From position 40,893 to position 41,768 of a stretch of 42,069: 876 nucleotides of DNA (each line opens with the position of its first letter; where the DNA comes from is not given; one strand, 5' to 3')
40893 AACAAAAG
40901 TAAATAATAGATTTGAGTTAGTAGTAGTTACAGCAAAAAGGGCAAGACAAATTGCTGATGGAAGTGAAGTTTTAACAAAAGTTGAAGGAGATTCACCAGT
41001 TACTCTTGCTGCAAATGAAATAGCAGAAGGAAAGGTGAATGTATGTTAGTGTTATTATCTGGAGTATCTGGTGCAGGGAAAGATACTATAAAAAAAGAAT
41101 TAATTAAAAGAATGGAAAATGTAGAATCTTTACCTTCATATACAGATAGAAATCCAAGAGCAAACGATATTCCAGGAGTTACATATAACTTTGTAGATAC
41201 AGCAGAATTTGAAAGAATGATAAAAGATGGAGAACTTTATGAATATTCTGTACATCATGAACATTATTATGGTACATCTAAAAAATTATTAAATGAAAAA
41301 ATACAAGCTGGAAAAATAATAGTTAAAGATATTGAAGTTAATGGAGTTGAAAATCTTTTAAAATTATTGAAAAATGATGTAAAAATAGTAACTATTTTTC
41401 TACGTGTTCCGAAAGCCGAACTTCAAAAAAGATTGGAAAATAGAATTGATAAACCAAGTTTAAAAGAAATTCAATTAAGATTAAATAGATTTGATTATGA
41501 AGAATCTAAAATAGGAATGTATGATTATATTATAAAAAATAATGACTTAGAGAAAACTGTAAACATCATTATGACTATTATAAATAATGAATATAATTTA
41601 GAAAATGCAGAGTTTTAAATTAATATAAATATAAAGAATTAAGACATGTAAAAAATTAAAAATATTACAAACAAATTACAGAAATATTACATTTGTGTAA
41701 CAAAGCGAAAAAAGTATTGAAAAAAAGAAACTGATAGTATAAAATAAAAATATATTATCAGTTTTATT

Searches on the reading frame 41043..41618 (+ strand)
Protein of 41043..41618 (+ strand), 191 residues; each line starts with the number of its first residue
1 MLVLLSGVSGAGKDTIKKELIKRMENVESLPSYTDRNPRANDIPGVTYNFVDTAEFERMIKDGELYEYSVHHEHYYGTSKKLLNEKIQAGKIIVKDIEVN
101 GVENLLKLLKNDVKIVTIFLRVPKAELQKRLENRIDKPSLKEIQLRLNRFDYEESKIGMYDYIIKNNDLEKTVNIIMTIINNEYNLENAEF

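Call 15: find_encoding_contigs(protein=window:41043-41618:+, flank=10000, max_places=6)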
Protein window:41043-41618:+ (191 aa): 10 contigs read that carry it; 6 places shown.
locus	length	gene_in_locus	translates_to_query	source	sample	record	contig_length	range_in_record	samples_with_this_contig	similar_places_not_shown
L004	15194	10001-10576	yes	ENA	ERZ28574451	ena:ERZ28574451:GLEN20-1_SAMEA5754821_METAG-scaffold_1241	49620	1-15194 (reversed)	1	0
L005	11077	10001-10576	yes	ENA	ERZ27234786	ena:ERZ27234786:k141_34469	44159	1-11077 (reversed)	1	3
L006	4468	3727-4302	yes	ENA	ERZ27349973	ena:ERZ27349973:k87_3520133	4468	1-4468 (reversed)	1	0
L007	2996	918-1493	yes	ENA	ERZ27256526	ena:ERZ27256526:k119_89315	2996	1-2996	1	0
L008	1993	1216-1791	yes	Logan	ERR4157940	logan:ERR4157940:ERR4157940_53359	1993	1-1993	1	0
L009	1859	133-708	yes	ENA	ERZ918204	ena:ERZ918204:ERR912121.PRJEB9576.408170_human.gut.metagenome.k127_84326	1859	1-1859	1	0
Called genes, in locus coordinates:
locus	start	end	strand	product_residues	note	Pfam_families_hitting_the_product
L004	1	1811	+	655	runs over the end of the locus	PF00069:Pkinase, PF07714:PK_Tyr_Ser-Thr, PF03793:PASTA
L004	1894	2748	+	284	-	PF16745:RsgA_N, PF03193:RsgA_GTPase, PF02421:FeoB_N (faint), PF01926:MMR_HSR1 (weak)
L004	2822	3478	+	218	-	PF00834:Ribul_P_3_epim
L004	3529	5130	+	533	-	PF06418:CTP_synth_N, PF00117:GATase, PF07722:Peptidase_C26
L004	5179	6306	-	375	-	PF26514:DUF8173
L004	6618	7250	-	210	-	PF00730:HhH-GPD, PF00633:HHH, PF10576:EndIII_4Fe-2S (weak)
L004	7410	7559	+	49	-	-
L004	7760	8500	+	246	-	PF20260:PUA_4, PF04452:Methyltrans_RNA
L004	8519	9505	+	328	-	-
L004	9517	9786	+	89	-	PF04025:RemA-like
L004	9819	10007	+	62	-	PF01192:RNA_pol_Rpb6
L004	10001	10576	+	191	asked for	PF00625:Guanylate_kin, PF13238:AAA_18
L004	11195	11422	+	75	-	-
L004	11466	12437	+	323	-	-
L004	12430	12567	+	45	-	-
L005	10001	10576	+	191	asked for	PF00625:Guanylate_kin, PF13238:AAA_18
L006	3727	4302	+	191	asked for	PF00625:Guanylate_kin, PF13238:AAA_18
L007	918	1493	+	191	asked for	PF00625:Guanylate_kin, PF13238:AAA_18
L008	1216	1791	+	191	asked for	PF00625:Guanylate_kin, PF13238:AAA_18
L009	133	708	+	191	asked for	PF00625:Guanylate_kin, PF13238:AAA_18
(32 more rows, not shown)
